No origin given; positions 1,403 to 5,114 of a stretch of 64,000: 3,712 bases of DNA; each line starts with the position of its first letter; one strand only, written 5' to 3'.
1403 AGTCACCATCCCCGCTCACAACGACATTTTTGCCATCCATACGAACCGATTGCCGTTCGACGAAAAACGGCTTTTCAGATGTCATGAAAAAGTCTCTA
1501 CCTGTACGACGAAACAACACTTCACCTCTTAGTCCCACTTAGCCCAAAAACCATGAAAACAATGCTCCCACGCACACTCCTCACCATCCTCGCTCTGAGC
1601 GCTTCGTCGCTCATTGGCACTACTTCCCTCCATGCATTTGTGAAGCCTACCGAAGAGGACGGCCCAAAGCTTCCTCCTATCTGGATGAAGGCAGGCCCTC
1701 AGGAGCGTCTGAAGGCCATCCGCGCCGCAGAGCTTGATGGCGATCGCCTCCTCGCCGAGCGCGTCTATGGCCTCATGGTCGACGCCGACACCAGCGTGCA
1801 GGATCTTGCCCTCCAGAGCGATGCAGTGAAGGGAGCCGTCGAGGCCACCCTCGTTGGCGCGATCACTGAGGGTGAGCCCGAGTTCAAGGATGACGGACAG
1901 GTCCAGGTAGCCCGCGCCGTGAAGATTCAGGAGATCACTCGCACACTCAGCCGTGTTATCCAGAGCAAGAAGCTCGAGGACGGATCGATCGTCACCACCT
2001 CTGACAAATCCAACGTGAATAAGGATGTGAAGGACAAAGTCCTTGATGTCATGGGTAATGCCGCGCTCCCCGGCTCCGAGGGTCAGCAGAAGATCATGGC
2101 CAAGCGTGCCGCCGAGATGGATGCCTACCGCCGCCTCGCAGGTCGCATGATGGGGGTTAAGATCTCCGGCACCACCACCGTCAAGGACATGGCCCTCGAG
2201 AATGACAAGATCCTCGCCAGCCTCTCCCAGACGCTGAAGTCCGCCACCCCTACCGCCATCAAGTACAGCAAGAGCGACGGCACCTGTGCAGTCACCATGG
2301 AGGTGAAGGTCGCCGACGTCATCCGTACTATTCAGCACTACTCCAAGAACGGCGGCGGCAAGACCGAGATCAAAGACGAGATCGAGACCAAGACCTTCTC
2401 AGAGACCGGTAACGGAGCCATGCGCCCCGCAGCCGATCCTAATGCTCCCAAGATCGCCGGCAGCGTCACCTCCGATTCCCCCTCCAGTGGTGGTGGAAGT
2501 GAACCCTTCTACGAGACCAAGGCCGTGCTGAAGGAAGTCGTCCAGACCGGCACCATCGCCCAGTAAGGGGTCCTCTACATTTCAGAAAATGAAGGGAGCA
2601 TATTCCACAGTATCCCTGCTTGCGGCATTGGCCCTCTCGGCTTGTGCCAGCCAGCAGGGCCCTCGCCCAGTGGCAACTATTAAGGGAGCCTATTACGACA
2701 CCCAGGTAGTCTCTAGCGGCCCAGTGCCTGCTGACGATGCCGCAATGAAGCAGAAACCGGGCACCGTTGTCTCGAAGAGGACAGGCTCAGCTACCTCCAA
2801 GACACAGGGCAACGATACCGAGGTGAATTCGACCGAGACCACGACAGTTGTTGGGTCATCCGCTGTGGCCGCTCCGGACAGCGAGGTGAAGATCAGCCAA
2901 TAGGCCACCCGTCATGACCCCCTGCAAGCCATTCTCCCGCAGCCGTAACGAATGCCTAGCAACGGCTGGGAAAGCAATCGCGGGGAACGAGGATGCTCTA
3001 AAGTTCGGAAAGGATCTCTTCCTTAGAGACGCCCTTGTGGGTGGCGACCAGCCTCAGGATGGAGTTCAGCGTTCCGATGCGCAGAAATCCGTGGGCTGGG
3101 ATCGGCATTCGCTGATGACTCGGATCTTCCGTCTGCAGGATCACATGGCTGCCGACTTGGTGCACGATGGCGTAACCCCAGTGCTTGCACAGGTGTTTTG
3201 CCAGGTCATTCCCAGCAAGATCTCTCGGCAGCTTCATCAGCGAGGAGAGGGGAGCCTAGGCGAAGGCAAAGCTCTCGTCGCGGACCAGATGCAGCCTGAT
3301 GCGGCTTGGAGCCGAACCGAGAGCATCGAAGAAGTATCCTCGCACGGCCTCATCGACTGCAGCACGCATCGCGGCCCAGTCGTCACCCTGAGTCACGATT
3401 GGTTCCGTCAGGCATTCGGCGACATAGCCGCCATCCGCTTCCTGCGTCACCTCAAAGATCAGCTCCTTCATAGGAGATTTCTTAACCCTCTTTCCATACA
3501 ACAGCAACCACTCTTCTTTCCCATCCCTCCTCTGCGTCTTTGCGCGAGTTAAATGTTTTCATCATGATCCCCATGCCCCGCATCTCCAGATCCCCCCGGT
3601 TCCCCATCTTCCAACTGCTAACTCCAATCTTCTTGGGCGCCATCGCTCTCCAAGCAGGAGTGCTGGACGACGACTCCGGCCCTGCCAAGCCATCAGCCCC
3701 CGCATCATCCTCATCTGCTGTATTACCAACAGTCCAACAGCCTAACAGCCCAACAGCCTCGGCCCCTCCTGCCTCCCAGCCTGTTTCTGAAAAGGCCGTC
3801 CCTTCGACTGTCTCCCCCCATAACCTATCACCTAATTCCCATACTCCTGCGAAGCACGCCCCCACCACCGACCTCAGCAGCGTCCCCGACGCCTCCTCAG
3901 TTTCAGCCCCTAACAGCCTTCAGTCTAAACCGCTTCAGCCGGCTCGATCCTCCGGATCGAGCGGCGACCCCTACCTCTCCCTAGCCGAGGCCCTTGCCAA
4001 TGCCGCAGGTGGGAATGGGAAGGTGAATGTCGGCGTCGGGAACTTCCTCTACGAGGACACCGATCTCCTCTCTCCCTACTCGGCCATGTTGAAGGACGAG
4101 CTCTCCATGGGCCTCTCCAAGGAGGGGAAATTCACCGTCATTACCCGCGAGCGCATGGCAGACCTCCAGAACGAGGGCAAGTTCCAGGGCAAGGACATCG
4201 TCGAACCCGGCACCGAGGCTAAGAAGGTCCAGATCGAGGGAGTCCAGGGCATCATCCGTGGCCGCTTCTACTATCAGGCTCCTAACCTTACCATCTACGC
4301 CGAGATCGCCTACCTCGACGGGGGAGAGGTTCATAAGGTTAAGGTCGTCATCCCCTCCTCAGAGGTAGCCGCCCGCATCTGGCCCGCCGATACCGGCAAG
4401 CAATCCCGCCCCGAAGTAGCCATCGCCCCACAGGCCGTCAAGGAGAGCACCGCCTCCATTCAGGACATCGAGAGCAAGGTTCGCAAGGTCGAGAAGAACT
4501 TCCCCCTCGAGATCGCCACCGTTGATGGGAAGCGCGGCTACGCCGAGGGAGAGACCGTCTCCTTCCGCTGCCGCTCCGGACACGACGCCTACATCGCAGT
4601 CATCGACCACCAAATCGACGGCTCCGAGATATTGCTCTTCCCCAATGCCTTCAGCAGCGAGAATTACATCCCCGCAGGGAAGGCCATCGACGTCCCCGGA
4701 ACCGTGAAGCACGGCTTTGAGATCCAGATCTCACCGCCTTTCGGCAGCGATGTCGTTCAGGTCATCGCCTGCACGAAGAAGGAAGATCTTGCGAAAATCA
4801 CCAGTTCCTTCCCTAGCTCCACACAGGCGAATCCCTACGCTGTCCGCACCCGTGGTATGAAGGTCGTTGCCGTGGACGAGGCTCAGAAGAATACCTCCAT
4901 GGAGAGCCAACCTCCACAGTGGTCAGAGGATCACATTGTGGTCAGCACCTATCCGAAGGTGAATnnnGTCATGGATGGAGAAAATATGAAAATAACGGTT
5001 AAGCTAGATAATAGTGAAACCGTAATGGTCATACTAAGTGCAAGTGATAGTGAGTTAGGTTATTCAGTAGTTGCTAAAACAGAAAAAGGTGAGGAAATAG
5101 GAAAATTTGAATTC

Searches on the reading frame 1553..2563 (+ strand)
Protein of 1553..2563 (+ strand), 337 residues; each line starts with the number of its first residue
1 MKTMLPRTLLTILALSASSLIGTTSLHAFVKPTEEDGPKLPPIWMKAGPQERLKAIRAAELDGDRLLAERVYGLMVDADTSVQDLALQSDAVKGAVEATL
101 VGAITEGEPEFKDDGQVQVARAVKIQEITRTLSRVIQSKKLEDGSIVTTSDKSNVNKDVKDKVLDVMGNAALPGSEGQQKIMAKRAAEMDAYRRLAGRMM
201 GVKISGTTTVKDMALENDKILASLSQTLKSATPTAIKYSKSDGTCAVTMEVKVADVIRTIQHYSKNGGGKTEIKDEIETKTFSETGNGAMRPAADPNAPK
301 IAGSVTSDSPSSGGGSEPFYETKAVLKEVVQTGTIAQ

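Call 24: search_protein_families(library=pfam, proteins=[window:1553-2563:+], max_evalue=0.001)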
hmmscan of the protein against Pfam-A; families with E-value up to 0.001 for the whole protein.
window:1553-2563:+ (337 aa): 1 family
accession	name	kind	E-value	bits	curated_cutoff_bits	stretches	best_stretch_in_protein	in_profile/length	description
PF02169.21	LPP20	-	0.0003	21.6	25.9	0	184-244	24-89/97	LPP20 lipoprotein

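Call 62: search_protein_families(library=ncbifam, proteins=[window:1553-2563:+], max_evalue=0.001)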
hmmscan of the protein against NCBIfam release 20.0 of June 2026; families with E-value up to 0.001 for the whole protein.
window:1553-2563:+ (337 aa): 0 families

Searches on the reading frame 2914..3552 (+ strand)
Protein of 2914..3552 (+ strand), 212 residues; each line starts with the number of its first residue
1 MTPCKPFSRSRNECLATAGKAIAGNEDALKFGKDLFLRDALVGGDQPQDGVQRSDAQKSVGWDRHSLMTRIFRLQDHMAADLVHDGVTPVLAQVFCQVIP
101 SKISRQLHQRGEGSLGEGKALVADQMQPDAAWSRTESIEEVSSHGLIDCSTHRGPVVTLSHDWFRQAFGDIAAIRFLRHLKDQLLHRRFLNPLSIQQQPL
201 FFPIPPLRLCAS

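Call 24: search_protein_families(library=pfam, proteins=[window:2914-3549:+], max_evalue=0.001)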
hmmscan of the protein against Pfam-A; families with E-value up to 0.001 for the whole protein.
window:2914-3549:+ (212 aa): 0 families

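Call 62: search_protein_families(library=ncbifam, proteins=[window:2914-3549:+], max_evalue=0.001)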
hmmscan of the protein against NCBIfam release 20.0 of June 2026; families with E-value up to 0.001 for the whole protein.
window:2914-3549:+ (212 aa): 0 families

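Call 74: find_encoding_contigs(protein=window:2914-3552:+, flank=10000, max_places=6)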
Protein window:2914-3552:+ (212 aa): no gene with exactly this product is on record in the collection.

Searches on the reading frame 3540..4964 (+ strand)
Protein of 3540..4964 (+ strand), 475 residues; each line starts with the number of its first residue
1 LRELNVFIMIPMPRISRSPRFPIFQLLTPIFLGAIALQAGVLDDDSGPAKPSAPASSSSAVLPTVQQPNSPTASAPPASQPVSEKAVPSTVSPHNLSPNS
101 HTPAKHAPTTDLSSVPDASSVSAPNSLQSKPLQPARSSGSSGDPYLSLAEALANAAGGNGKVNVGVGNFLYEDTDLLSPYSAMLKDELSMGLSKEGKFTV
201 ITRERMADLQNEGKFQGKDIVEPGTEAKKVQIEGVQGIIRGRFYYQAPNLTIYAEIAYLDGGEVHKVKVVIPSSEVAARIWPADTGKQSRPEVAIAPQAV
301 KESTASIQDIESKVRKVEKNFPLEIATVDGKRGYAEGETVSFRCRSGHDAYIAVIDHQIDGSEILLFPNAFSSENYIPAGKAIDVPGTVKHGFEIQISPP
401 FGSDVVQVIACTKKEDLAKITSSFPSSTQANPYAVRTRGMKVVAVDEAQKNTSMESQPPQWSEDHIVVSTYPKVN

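Call 24: search_protein_families(library=pfam, proteins=[window:3540-4964:+], max_evalue=0.001)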
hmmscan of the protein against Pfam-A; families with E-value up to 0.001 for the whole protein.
window:3540-4964:+ (475 aa): 2 families
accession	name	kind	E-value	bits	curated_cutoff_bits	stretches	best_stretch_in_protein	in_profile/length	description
PF14326.11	DUF4384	-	7.2e-18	64.9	27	1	334-413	2-80/81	Domain of unknown function (DUF4384)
PF03783.19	CsgG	-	0.0001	22.1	20.8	1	183-242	39-97/210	Curli production assembly/transport component CsgG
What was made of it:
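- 1553..4967 (+): Upstream envelope-lipoprotein-like genes: 1553..2566 (LPP20-like), 2914..3552, and 3540..4967 (DUF4384 + CsgG-like). They form the conserved left flank of the gene-1 slot. Pfam (call 24).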

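Call 61: search_protein_families(library=padloc, proteins=[window:3540-4964:+], max_evalue=0.001)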
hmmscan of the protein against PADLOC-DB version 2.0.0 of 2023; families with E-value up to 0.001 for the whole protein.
window:3540-4964:+ (475 aa): 0 families

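Call 62: search_protein_families(library=ncbifam, proteins=[window:3540-4964:+], max_evalue=0.001)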
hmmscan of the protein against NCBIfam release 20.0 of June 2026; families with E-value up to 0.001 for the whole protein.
window:3540-4964:+ (475 aa): 0 families
